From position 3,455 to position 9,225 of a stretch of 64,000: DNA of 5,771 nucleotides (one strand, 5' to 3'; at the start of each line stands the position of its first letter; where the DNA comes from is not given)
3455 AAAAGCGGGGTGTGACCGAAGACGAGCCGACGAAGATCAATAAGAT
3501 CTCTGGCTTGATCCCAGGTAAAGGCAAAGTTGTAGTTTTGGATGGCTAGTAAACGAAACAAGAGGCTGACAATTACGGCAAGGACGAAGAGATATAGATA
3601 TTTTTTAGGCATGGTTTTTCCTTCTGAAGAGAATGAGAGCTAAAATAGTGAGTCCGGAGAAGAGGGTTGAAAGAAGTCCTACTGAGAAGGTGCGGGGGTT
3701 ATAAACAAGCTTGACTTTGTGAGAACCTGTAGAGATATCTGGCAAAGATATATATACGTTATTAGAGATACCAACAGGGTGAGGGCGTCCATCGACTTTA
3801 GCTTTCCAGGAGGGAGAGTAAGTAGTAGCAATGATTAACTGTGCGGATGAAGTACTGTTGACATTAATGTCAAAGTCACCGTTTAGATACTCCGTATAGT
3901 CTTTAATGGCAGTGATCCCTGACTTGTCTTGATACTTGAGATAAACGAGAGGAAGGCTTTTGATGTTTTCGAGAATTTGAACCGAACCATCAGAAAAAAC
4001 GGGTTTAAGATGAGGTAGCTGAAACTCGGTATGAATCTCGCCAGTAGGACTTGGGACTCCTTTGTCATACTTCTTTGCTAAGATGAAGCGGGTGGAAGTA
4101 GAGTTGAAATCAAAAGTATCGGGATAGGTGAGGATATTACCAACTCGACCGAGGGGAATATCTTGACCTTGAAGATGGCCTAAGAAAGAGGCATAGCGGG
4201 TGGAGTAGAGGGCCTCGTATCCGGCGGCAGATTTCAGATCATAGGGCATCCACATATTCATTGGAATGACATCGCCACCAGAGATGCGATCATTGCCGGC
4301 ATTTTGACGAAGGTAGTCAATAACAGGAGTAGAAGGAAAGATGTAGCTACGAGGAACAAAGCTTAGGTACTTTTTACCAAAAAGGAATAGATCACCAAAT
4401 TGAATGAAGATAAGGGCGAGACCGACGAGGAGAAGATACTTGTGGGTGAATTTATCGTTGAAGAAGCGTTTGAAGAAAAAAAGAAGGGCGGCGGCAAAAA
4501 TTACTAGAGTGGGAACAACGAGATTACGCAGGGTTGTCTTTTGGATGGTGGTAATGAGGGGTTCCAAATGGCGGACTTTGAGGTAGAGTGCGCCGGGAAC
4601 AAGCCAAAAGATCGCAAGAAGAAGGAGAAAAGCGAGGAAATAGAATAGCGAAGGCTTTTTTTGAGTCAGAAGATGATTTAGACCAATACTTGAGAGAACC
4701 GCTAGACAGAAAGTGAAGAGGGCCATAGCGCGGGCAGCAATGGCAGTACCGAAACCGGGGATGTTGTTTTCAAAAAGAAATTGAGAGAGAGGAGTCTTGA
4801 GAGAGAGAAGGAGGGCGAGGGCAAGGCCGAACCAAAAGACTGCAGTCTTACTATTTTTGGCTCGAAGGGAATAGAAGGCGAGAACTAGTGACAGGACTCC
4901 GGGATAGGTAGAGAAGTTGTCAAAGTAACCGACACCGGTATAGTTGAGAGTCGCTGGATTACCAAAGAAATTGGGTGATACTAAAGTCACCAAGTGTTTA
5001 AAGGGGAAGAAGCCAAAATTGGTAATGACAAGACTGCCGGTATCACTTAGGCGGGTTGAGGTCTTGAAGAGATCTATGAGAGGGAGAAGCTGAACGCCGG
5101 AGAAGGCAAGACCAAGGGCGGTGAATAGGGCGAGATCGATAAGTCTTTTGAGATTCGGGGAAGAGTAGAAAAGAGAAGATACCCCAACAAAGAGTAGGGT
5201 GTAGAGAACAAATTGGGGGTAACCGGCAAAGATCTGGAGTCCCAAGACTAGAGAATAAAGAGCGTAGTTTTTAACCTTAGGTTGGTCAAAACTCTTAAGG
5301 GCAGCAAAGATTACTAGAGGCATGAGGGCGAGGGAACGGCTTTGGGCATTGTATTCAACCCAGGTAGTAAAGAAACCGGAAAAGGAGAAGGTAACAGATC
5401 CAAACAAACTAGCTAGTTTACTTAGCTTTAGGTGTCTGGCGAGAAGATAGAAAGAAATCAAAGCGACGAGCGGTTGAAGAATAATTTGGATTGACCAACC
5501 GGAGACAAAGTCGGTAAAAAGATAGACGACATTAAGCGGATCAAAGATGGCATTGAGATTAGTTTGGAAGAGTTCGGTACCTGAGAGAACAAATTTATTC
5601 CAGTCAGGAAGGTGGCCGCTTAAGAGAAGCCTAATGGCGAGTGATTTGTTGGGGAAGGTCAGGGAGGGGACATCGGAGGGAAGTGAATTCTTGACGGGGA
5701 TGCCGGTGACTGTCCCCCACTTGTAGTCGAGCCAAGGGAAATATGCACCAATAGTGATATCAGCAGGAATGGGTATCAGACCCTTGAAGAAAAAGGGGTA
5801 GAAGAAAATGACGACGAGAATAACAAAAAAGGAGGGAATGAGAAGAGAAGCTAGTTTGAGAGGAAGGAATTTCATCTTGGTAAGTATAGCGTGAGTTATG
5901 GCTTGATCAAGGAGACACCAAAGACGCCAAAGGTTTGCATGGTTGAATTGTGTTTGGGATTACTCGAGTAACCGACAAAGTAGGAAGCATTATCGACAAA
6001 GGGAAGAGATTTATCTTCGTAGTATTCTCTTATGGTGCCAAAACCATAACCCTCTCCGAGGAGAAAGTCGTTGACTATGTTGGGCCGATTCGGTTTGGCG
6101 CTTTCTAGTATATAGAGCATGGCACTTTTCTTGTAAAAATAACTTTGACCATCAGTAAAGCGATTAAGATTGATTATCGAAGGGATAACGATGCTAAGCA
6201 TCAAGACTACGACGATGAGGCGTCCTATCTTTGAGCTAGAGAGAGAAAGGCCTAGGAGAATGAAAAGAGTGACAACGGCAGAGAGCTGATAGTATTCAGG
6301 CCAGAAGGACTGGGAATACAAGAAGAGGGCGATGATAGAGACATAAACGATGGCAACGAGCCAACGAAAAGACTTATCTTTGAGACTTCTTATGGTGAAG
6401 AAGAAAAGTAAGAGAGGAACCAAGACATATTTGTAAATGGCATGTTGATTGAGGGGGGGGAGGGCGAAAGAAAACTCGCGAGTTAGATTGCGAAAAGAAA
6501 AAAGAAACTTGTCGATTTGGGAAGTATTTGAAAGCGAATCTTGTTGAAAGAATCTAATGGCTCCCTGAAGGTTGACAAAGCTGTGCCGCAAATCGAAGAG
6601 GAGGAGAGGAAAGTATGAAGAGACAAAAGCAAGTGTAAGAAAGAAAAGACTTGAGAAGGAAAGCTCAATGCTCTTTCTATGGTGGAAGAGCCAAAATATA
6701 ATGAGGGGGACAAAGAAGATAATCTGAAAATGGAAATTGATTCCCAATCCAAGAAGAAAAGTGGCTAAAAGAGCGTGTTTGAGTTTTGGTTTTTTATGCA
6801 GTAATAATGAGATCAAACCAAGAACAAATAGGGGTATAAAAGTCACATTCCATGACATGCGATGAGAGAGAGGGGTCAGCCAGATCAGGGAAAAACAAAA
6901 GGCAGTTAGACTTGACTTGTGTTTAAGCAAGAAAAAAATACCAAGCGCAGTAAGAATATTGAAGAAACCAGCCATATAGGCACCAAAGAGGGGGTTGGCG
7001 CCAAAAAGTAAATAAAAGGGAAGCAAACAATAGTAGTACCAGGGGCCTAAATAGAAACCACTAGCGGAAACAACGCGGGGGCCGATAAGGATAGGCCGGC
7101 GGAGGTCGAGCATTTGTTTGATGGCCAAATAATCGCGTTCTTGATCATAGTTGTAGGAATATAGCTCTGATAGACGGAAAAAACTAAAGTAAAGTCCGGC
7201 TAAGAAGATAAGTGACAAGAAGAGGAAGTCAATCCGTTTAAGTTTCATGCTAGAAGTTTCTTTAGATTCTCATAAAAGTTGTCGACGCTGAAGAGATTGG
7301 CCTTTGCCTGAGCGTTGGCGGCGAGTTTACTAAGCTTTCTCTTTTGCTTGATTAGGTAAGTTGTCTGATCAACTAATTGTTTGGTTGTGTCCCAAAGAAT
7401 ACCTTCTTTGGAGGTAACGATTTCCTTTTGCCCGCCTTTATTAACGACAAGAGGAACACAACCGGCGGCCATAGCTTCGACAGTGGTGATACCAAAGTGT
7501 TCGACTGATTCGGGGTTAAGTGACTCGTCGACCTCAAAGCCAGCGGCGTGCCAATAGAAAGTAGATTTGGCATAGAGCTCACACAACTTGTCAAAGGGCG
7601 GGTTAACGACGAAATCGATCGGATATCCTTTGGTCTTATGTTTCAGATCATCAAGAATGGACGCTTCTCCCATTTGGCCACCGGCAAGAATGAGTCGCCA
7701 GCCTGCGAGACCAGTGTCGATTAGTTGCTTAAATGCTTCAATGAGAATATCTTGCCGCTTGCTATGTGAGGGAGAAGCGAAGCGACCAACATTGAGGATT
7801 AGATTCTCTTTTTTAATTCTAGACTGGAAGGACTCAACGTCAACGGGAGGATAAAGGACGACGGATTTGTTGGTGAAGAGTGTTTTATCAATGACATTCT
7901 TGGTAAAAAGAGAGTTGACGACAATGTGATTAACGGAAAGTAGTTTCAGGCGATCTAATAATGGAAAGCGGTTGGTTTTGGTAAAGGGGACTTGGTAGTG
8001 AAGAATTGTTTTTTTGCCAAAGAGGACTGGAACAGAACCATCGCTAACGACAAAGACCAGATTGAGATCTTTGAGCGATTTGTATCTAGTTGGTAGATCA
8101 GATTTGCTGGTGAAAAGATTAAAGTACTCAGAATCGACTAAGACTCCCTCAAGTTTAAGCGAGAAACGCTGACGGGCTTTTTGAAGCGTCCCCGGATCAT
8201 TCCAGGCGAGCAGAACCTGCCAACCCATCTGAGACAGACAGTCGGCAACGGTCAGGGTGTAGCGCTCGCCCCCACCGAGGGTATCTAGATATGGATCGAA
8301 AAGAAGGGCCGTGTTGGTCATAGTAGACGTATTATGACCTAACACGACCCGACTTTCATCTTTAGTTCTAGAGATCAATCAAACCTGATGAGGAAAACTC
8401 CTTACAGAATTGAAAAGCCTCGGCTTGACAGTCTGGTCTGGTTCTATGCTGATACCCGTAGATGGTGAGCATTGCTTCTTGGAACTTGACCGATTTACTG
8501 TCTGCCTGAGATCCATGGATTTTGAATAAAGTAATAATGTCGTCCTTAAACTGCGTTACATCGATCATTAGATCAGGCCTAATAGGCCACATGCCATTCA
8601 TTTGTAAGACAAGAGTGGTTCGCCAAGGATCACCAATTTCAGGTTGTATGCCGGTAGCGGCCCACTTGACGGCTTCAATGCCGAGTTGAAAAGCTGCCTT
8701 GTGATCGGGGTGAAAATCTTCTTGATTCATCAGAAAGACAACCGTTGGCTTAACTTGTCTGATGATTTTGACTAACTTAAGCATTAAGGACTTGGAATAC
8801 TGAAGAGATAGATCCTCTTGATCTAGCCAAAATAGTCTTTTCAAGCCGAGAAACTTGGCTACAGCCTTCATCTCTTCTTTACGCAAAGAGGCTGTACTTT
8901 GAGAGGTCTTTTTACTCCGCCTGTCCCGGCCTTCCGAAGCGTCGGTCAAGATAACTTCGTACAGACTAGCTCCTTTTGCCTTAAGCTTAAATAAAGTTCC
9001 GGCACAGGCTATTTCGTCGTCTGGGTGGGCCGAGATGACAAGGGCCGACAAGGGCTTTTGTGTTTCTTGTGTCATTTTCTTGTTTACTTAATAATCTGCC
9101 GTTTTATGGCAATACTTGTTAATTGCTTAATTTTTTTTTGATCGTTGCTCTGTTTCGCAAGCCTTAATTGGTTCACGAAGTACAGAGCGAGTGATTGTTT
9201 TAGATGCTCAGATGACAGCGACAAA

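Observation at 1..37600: About 37 kb devoted almost entirely to envelope glycosylation: at least 11 GT-C membrane glycosyltransferases, three Dpm1-like polyprenyl-phosphate sugar synthases, five other GT-A/GT-B enzymes, a flippase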

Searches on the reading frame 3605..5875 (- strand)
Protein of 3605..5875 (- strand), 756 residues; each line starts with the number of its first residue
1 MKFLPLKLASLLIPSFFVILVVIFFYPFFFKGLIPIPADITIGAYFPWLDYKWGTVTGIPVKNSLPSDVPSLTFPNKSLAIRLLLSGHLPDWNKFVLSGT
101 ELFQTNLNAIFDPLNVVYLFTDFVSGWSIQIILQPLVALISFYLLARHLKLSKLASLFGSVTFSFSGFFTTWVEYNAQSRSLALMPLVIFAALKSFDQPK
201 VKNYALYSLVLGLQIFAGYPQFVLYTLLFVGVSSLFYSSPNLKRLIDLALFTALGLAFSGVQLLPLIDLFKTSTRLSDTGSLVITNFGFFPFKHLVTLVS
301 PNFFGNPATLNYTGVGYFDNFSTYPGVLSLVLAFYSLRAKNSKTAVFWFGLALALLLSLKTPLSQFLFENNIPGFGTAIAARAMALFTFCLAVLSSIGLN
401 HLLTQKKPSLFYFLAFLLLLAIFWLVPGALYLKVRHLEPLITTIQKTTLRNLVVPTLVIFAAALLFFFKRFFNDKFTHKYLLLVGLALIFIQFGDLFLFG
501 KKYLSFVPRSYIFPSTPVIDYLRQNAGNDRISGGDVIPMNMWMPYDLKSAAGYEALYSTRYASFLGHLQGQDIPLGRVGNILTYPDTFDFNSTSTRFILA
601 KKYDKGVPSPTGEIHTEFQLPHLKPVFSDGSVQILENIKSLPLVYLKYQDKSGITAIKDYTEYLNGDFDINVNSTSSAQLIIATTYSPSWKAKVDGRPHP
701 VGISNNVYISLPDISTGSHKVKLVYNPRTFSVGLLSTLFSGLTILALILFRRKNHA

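Call 6: search_protein_families(library=pfam, proteins=[window:3605-5875:-], max_evalue=0.01)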
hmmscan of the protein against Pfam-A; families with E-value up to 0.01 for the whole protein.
window:3605-5875:- (756 aa): 1 family
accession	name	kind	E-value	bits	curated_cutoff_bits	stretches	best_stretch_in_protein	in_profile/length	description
PF09586.16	YfhO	-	4.2e-10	39.1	28.5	1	663-735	761-833/835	Bacterial membrane protein YfhO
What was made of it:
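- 3605..5875 (-): YfhO-like GT-C (756 aa). PF09586 YfhO, 39.1 bits, C-terminal part only (call 6).
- On YfhO family (PF09586): 3605-5875 matches only profile positions 761-833 of 835, at 39.1 bits (call 6).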

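Call 14: search_protein_families(library=ncbifam, proteins=[window:3605-5875:-], max_evalue=0.01)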
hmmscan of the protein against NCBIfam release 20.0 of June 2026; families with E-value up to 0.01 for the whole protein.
window:3605-5875:- (756 aa): 0 families

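Call 16: search_solved_structures(query=window:3605-5875:-, max_evalue=1)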
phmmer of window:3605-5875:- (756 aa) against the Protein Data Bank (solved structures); distinct sequences matched with E-value up to 1: 0.

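Call 24: list_cluster_members(proteins=[P0001, window:3605-5875:-, window:2074-3612:-, window:13868-15661:-, window:26125-27873:-, window:27881-28990:-, window:45822-46463:+, window:28991-30532:-, window:5896-7248:-, window:21829-23316:-])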
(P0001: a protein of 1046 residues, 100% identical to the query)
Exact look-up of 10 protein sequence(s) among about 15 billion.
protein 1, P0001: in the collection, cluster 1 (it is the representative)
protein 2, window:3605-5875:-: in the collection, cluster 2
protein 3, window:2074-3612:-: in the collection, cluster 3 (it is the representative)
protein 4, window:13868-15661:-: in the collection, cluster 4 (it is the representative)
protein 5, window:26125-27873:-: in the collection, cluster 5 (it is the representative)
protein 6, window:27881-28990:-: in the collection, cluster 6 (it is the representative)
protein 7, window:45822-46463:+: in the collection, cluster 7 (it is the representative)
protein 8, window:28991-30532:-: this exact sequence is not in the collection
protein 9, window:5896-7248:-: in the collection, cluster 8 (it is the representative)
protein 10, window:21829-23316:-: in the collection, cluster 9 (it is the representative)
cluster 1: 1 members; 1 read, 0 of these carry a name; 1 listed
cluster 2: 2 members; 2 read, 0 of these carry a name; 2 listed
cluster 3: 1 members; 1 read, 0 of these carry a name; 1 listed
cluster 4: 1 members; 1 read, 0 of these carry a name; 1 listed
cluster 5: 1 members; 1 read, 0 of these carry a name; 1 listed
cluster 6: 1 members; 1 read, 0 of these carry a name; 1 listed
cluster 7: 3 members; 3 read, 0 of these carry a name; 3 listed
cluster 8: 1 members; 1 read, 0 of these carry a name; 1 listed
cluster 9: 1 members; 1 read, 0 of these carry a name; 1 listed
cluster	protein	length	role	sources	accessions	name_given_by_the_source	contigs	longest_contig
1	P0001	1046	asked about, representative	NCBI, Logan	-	-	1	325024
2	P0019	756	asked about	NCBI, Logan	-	-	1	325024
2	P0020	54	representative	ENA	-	-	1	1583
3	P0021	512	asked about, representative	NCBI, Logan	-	-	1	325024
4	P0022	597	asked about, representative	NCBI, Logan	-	-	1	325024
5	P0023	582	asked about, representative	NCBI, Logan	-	-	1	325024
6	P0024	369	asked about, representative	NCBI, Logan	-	-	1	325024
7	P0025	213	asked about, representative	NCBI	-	-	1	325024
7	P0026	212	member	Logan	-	-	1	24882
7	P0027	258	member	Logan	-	-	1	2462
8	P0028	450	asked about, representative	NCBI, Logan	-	-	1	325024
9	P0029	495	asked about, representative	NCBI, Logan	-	-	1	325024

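Call 38: search_solved_structures(query=A2, max_evalue=1)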
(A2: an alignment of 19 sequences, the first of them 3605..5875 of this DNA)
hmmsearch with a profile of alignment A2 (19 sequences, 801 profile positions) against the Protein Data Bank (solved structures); distinct sequences matched with E-value up to 1: 0.

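Call 42: search_protein_families(library=pfam, alignment_id=A2, max_evalue=0.01)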
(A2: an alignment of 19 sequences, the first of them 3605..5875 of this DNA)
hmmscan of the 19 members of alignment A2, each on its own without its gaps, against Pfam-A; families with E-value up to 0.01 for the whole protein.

A. member 1, window:3605-5875:- (756 aa): 1 family
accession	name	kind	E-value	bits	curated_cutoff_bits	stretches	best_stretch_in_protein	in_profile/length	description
PF09586.16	YfhO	-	4.2e-10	39.1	28.5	1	663-735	761-833/835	Bacterial membrane protein YfhO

B. families by the number of members that match (of 19 scanned): 1 family
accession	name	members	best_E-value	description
PF09586.16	YfhO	19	2.2e-26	Bacterial membrane protein YfhO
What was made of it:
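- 3605..5875 (-): All 19 aligned family members hit YfhO, best E 2e-26 (call 42).
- On YfhO family (PF09586): All 19 family members hit YfhO, best E 2e-26 (call 42).
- Checked: All 19 family members hit PF09586 (call 42).
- Two YfhO-family proteins (call 42).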

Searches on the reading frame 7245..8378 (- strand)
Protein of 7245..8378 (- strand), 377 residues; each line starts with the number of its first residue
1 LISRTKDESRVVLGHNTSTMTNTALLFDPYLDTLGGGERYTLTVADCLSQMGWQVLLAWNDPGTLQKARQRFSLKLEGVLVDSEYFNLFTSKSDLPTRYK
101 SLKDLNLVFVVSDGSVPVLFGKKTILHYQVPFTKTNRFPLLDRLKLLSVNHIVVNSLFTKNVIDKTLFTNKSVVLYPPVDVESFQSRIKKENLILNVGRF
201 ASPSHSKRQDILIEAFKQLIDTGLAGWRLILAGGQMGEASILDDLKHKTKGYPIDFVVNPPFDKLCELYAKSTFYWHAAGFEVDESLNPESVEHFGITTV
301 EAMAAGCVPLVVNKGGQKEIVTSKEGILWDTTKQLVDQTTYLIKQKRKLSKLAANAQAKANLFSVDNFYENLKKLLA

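Call 6: search_protein_families(library=pfam, proteins=[window:7245-8378:-], max_evalue=0.01)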
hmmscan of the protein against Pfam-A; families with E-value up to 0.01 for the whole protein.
window:7245-8378:- (377 aa): 5 families
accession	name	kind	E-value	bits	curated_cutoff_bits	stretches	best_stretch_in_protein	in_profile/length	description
PF00534.26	Glycos_transf_1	-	3.5e-19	69.4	26.4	1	183-357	6-170/172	Glycosyl transferases group 1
PF13692.12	Glyco_trans_1_4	-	4.6e-12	46.8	27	1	192-344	2-141/142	Glycosyl transferases group 1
PF13439.12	Glyco_transf_4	-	6.1e-05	23.5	28.5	1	35-182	2-169/170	Glycosyltransferase Family 4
PF20706.3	GT4-conflict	-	0.0022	17.5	26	1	171-314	173-312/385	Family 4 Glycosyltransferase in conflict systems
PF13524.12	Glyco_trans_1_2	-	0.0024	18.3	25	1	261-359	36-128/144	Glycosyl transferase-like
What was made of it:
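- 7245..8378 (-): GT4 (GT-B) cytoplasmic glycosyltransferase. PF00534, 69.4 bits (call 6).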

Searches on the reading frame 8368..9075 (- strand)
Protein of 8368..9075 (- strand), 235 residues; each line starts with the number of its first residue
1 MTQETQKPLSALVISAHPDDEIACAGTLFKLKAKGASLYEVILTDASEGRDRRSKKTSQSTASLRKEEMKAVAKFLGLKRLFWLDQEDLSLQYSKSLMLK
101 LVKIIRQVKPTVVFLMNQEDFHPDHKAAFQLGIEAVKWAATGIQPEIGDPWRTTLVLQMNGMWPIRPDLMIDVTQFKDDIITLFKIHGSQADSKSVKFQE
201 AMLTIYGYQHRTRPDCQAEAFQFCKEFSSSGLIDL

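Call 6: search_protein_families(library=pfam, proteins=[window:8368-9075:-], max_evalue=0.01)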
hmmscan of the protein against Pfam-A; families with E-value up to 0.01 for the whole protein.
window:8368-9075:- (235 aa): 1 family
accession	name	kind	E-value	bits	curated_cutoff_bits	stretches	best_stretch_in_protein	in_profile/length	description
PF02585.22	PIG-L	-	1.5e-28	100.3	28.2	1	12-135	1-128/129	GlcNAc-PI de-N-acetylase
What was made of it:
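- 8368..9075 (-): PIG-L/LmbE-type de-N-acetylase. Part of a three-gene cassette found only in this genome's copy of the cluster. PF02585, 100.3 bits (call 6).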
